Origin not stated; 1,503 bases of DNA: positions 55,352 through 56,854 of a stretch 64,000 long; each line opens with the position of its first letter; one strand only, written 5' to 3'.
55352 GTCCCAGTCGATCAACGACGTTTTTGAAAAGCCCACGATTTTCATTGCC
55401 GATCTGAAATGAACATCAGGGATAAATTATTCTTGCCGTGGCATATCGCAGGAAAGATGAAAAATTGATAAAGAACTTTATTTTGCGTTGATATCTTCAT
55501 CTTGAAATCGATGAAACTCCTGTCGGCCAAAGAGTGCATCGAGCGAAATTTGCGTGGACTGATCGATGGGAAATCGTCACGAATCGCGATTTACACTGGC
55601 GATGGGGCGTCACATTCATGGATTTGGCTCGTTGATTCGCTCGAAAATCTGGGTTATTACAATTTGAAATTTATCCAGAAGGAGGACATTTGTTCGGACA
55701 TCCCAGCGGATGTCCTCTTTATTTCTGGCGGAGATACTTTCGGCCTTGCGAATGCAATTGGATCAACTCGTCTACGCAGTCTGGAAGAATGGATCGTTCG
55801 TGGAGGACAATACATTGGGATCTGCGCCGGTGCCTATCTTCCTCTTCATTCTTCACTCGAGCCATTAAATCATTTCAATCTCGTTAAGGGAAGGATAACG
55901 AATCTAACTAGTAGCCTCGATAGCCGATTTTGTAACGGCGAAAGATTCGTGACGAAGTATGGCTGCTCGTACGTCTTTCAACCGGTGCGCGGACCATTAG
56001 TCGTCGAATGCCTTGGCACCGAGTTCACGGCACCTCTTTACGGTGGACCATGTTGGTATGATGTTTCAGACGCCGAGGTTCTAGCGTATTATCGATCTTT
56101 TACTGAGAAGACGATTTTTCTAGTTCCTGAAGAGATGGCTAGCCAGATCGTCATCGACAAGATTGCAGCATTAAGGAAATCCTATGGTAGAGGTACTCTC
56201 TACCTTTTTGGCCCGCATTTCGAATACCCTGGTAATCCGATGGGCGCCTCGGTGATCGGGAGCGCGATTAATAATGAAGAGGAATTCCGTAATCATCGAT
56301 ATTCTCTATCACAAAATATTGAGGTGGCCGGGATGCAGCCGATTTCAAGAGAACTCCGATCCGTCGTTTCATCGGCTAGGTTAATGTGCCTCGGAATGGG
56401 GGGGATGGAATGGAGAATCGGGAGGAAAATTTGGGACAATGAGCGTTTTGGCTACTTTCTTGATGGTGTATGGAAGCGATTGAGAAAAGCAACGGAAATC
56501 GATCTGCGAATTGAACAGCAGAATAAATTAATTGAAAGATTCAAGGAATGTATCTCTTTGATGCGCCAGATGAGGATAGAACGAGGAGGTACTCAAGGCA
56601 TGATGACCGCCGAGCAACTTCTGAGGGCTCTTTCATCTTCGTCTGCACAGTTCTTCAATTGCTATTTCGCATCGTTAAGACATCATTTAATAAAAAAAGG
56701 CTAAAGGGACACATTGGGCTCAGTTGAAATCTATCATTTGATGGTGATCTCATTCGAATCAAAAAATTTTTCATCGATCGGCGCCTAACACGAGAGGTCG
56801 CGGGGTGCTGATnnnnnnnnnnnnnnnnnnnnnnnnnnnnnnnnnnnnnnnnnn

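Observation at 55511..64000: Atypical hdr-type cluster: GATase-like gene, double-module HdrA, MvhD, HdrD-like protein and a second HdrA::MvhD fusion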

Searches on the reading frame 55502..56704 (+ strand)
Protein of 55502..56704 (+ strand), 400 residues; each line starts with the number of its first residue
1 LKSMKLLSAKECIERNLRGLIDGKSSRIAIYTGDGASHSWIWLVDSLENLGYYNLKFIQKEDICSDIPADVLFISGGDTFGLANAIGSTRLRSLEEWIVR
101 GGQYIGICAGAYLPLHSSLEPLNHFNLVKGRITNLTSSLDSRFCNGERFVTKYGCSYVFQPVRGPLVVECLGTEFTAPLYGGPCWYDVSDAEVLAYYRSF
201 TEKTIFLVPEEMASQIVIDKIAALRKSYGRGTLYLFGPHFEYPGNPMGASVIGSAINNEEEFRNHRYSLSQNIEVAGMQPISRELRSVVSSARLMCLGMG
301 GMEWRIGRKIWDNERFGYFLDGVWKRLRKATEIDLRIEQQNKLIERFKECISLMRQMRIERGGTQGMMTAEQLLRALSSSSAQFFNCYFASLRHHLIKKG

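Call 6: search_protein_families(library=pfam, proteins=[window:55502-56704:+], max_evalue=0.01)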
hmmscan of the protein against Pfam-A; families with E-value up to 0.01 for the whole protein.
window:55502-56704:+ (400 aa): 2 families
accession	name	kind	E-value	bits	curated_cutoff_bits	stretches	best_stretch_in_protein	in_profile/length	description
PF09825.15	BPL_N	-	5.9e-12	45.5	24.2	1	28-113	3-94/283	Biotin-protein ligase, N terminal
PF03575.23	Peptidase_S51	-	0.00015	21.9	23.9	1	69-112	83-127/206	Peptidase family S51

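Call 7: search_protein_families(library=ncbifam, proteins=[window:55502-56704:+], max_evalue=0.01)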
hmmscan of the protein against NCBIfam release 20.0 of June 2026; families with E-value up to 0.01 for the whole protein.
window:55502-56704:+ (400 aa): 1 family
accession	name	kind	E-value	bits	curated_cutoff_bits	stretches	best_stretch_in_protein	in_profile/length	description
NF003642.0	PRK05282.1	equivalog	0.00058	19.4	156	1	69-113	80-125/233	dipeptidase PepE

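Call 50: find_homologous_proteins(query=window:55511-56701:+, max_evalue=0.00001)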
Query window:55511-56701:+ (397 aa): 723 proteins with E <= 0.00001 among 4207 candidates; the best 120 are listed.
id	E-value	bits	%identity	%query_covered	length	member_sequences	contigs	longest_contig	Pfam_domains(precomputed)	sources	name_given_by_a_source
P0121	3.1e-269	911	99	100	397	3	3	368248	PF09825.16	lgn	-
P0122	3.0e-199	680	74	100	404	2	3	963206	PF09825.16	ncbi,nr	ncbi:MAG: hypothetical protein QHH00_06240 [Methanomassiliicoccales archaeon]|nr:hypothetical protei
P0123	7.3e-123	429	51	98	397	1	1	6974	PF09825.16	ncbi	-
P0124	8.3e-121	422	50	98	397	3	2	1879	PF09825.16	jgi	-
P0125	4.4e-111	390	46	99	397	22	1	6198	PF09825.16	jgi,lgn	jgi:hypothetical protein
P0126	1.9e-110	388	46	98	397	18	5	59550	PF09825.16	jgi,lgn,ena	jgi:hypothetical protein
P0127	4.1e-110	387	46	98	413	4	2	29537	PF09825.16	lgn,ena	-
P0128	1.7e-96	342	47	86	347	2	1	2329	PF09825.16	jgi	-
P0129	1.8e-95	338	45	87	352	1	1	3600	PF09825.16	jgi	jgi:hypothetical protein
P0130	5.7e-81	291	39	98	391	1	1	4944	PF09825.16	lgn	-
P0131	2.3e-80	289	42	83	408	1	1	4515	PF09825.16,PF03575.24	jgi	jgi:glutamine amidotransferase-like uncharacterized protein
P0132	5.8e-80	287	40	93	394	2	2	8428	PF09825.16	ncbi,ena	-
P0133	9.4e-80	287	40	92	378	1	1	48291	PF09825.16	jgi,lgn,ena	-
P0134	1.1e-79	286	40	87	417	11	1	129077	PF09825.16,PF03575.24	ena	-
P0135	2.2e-79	285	39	92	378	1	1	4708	PF09825.16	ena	-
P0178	1.3e-73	266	38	92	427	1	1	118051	PF09825.16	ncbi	-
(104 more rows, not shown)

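Call 51: find_encoding_contigs(protein=P0127, flank=10000, max_places=1)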
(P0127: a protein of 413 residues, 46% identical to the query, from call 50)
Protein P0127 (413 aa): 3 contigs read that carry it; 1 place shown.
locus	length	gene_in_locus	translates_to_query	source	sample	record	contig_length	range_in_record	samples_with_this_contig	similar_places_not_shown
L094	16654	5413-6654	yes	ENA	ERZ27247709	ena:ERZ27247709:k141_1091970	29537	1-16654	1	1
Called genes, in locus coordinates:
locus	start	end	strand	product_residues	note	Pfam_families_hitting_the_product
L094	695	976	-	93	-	PF13561:adh_short_C2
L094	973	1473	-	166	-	-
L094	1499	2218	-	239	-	PF03796:DnaB_C (weak), PF06745:ATPase, PF13481:AAA_25 (weak), PF23442:DUF7125, PF07088:GvpD_P-loop (weak)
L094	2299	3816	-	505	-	PF13481:AAA_25 (weak), PF06745:ATPase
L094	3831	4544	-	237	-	PF06745:ATPase, PF13481:AAA_25, PF23442:DUF7125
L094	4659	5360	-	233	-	PF13353:Fer4_12, PF04055:Radical_SAM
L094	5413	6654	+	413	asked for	PF09825:BPL_N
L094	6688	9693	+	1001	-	PF07992:Pyr_redox_2 (weak), PF12831:FAD_oxidored (weak), PF00037:Fer4 (weak), PF13484:Fer4_16 (weak), PF07992:Pyr_redox_2, PF00070:Pyr_redox (weak), PF01266:DAO (weak), PF13450:NAD_binding_8, +14 more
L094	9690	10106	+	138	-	PF02662:FlpD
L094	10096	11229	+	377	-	PF13183:Fer4_8, PF13237:Fer4_10, PF13187:Fer4_9 (weak), PF13534:Fer4_17 (weak), PF02754:CCG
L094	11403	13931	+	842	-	PF13738:Pyr_redox_3 (weak), PF00890:FAD_binding_2, PF01266:DAO, PF07992:Pyr_redox_2 (weak), PF12831:FAD_oxidored, PF13450:NAD_binding_8, PF14697:Fer4_21, PF02662:FlpD, +10 more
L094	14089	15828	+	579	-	PF02754:CCG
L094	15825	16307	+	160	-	PF12797:Fer4_2 (faint), PF12838:Fer4_7 (faint), PF13237:Fer4_10, PF13183:Fer4_8, PF13187:Fer4_9, PF13534:Fer4_17 (weak)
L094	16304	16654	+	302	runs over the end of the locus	PF02754:CCG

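Call 52: find_encoding_contigs(protein=P0134, flank=7000, max_places=1)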
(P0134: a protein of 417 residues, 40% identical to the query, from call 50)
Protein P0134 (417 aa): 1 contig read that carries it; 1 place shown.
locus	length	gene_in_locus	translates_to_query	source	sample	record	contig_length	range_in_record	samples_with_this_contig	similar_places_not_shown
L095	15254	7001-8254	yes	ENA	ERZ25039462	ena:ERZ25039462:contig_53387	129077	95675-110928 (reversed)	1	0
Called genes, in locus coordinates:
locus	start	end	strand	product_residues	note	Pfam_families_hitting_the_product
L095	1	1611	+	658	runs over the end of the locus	PF00989:PAS, PF08448:PAS_4 (faint), PF13188:PAS_8 (weak), PF13426:PAS_9, PF00989:PAS (weak), PF00512:HisKA (weak), PF02518:HATPase_c, PF00072:Response_reg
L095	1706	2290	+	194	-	PF03449:GreA_GreB_N, PF01272:GreA_GreB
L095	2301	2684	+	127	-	PF09413:DUF2007 (weak)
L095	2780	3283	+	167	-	PF02075:RuvC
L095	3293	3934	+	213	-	PF01330:RuvA_N, PF14520:HHH_5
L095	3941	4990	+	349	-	PF05496:RuvB_N, PF00004:AAA, PF07728:AAA_5 (faint), PF17864:AAA_lid_4, PF05491:WHD_RuvB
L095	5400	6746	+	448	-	PF00890:FAD_binding_2 (weak), PF01266:DAO (faint), PF01494:FAD_binding_3 (weak), PF01946:Thi4 (weak), PF03486:HI0933_like (weak), PF12831:FAD_oxidored (weak), PF13450:NAD_binding_8 (weak), PF01494:FAD_binding_3 (weak), +1 more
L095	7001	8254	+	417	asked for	PF09825:BPL_N, PF03575:Peptidase_S51 (faint)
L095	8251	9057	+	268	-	PF02665:Nitrate_red_gam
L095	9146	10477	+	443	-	PF13183:Fer4_8, PF13237:Fer4_10 (faint), PF13534:Fer4_17, PF02754:CCG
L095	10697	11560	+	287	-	PF13379:NMT1_2, PF09084:NMT1, PF12974:Phosphonate-bd (weak)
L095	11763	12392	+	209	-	PF00528:BPD_transp_1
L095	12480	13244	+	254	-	PF00005:ABC_tran, PF03215:Rad17 (faint), PF00004:AAA (faint), PF13304:AAA_21 (faint)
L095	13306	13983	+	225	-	PF05996:Fe_bilin_red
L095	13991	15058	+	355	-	PF04055:Radical_SAM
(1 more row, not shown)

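Call 53: find_encoding_contigs(protein=P0178, flank=7000, max_places=1)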
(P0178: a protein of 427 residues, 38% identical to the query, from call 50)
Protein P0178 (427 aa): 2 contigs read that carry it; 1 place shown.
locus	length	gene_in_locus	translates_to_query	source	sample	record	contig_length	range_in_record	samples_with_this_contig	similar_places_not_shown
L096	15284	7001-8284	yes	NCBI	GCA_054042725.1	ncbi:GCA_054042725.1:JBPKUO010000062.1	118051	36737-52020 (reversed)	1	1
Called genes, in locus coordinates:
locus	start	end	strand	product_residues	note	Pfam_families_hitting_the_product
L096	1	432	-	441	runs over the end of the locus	PF13183:Fer4_8 (faint), PF02754:CCG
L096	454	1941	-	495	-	PF01565:FAD_binding_4, PF02913:FAD-oxidase_C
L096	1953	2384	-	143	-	-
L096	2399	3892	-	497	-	PF00171:Aldedh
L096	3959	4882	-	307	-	PF00392:GntR, PF07729:FCD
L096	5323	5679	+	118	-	PF00037:Fer4 (faint), PF12837:Fer4_6 (faint), PF12838:Fer4_7 (faint)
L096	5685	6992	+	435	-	PF02730:AFOR_N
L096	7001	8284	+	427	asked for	PF09825:BPL_N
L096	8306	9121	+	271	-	PF22113:Mtrc-MtrF_II-IV_dom (weak), PF14522:Cytochrome_C7 (faint), PF14537:Cytochrom_c3_2 (faint)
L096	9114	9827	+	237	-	PF01292:Ni_hydr_CYTB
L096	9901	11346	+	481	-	PF14537:Cytochrom_c3_2 (faint), PF02665:Nitrate_red_gam (weak)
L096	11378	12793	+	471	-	PF12838:Fer4_7 (faint), PF13187:Fer4_9 (faint), PF13183:Fer4_8, PF13237:Fer4_10 (faint), PF13534:Fer4_17 (weak), PF02754:CCG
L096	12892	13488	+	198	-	-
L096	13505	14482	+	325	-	PF13379:NMT1_2, PF09084:NMT1, PF16868:NMT1_3 (weak), PF12974:Phosphonate-bd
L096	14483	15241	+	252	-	PF00528:BPD_transp_1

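Call 56: find_related_loci(query=A2, collection=metagenome_contigs, flank=6000)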
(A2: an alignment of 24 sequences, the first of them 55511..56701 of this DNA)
Query A2 (397 aa) in metagenome_contigs; peptide patterns used: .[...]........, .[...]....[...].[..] (x = any residue, [..] = any of these).
600 stretches matched a pattern (row limit reached: there are more); 492 encode a relative of the query (tblastn E <= 1e-3); the best 80 are kept; 80 distinct loci.
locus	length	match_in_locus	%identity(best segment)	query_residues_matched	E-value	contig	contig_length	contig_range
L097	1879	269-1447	50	1-390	3e-132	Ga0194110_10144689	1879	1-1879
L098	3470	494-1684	46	1-394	2e-111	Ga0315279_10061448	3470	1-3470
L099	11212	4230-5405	46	1-390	7e-109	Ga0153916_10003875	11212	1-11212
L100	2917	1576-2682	40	22-387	1e-84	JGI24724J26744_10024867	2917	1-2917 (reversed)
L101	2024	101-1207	40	22-387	7e-87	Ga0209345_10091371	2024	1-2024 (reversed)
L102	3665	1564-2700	39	25-387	2e-83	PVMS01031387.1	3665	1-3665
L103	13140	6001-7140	40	21-390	2e-82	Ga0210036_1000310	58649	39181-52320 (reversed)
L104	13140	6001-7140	40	21-390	2e-82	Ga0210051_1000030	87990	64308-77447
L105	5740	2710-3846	40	24-386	1e-81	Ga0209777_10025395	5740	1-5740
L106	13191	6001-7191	38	24-396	1e-80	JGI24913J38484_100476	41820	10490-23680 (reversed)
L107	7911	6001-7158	38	21-390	3e-80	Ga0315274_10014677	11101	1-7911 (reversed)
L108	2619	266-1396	40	25-386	5e-82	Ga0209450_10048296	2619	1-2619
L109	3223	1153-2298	40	24-397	7e-81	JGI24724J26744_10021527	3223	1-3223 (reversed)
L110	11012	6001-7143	40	23-386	3e-79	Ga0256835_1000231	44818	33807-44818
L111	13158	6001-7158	39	24-389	2e-79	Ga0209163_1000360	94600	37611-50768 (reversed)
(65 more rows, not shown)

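Call 70: predict_structure(alignment_id=A2)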
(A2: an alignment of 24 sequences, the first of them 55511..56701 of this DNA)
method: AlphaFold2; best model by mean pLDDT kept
length: 397 residues; sequences in the alignment: 24
mean_pLDDT: 90.3   pTM: 0.91
mean pLDDT of the five models: 90.3, 89.4, 89.0, 88.0, 87.7
residues with pLDDT >= 90: 290; 70-90: 74; 50-70: 30; < 50: 3
segments of 3 or more residues with pLDDT < 50: 267-269
pLDDT, mean of each block of 10 residues (from residue 1): 95 92 95 94 96 95 94 92 94 96 95 92 92 71 63 75 94 83 92 96 90 92 96 91 93 89 57 82 98 92 87 97 97 95 98 88 93 97 96 91
secondary structure, 60 per line:
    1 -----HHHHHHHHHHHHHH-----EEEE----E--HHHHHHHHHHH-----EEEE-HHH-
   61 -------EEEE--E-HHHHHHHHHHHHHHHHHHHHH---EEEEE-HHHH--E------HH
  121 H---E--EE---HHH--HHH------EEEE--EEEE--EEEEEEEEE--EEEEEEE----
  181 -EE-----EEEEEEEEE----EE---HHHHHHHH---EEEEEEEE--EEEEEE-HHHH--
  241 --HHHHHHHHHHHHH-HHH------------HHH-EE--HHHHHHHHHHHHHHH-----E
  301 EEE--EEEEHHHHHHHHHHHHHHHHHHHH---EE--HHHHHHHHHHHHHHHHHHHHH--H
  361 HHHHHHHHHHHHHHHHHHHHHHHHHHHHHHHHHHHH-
elements in order: H6-19 E25-28 H36-46 E52-55 E68-71 H76-96 E100-104 H106-109 E147-150 E153-156 E159-167 E170-176 E189-197 H207-214 E218-225 E228-233 H235-238 H243-255 H280-294 E300-303 E306-309 H310-329 H337-357 H360-396

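Call 72: fold_search(model_id=the predicted structure, library=pdb)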
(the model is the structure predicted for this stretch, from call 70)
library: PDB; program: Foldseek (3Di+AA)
matches with E <= 10: 714; with E <= 0.001: 87
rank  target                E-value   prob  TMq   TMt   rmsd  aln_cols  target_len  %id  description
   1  2a9v_C                1.6e-05  1.00  0.36  0.66   4.0       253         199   16  Crystal structure of a putative gmp synthase subunit a protein (ta0944m) from thermoplasma acidophilum at 2.45 A resol (released 2005-08-02)
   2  2a9v_A                2.1e-05  1.00  0.37  0.67   3.9       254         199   15  Crystal structure of a putative gmp synthase subunit a protein (ta0944m) from thermoplasma acidophilum at 2.45 A resol (released 2005-08-02)
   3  2abw_A                2.5e-05  1.00  0.36  0.62   7.6       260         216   16  Glutaminase subunit of the plasmodial PLP synthase (Vitamin B6 biosynthesis) (released 2006-01-10)
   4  2abw_B                2.5e-05  1.00  0.37  0.60   6.2       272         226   16  Glutaminase subunit of the plasmodial PLP synthase (Vitamin B6 biosynthesis) (released 2006-01-10)
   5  1kxj_B                2.9e-05  1.00  0.37  0.66   5.0       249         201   17  The Crystal Structure of Glutamine Amidotransferase from Thermotoga maritima (released 2002-03-20)
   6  2gk3_E                3.1e-05  1.00  0.33  0.50   7.5       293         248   14  Cytoplasmic Protein STM3548 from Salmonella typhimurium (released 2006-05-02)
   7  7ac8_B                3.4e-05  1.00  0.37  0.66   5.0       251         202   16  Molecular basis for the unique allosteric activation mechanism of the heterodimeric imidazole glycerol phosphate synth (released 2021-05-19)
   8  2a9v_D                4.2e-05  1.00  0.35  0.64   4.1       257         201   16  Crystal structure of a putative gmp synthase subunit a protein (ta0944m) from thermoplasma acidophilum at 2.45 A resol (released 2005-08-02)
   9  6ymu_B                4.4e-05  1.00  0.36  0.66   5.0       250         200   16  Imidazole Glycerol Phosphate Synthase (released 2020-07-22)
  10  2a9v_B                4.9e-05  1.00  0.35  0.65   4.1       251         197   16  Crystal structure of a putative gmp synthase subunit a protein (ta0944m) from thermoplasma acidophilum at 2.45 A resol (released 2005-08-02)
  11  1gpw_D                5.4e-05  1.00  0.38  0.68   4.3       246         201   17  Structural evidence for ammonia tunneling across the (beta/alpha)8 barrel of the imidazole glycerol phosphate synthase (released 2002-02-10)
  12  7bob_C                6.0e-05  1.00  0.32  0.23   8.6       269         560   11  Exo-beta-1,4-mannosidase Op5Man5 from Opitutaceae bacterium strain TAV5 (released 2021-07-14)
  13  3r75_B                6.7e-05  1.00  0.33  0.22   6.3       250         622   15  Crystal structure of 2-amino-2-desoxyisochorismate synthase (ADIC) synthase PhzE from Burkholderia lata 383 in complex (released 2011-03-30)
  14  1kxj_A                7.1e-05  1.00  0.37  0.66   4.8       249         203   18  The Crystal Structure of Glutamine Amidotransferase from Thermotoga maritima (released 2002-03-20)
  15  6ru0_F                7.4e-05  1.00  0.37  0.67   4.7       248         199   17  Light-Regulation of Imidazole Glycerol Phosphate Synthase by Interference with its Allosteric Machinery through Photo- (released 2020-05-20)
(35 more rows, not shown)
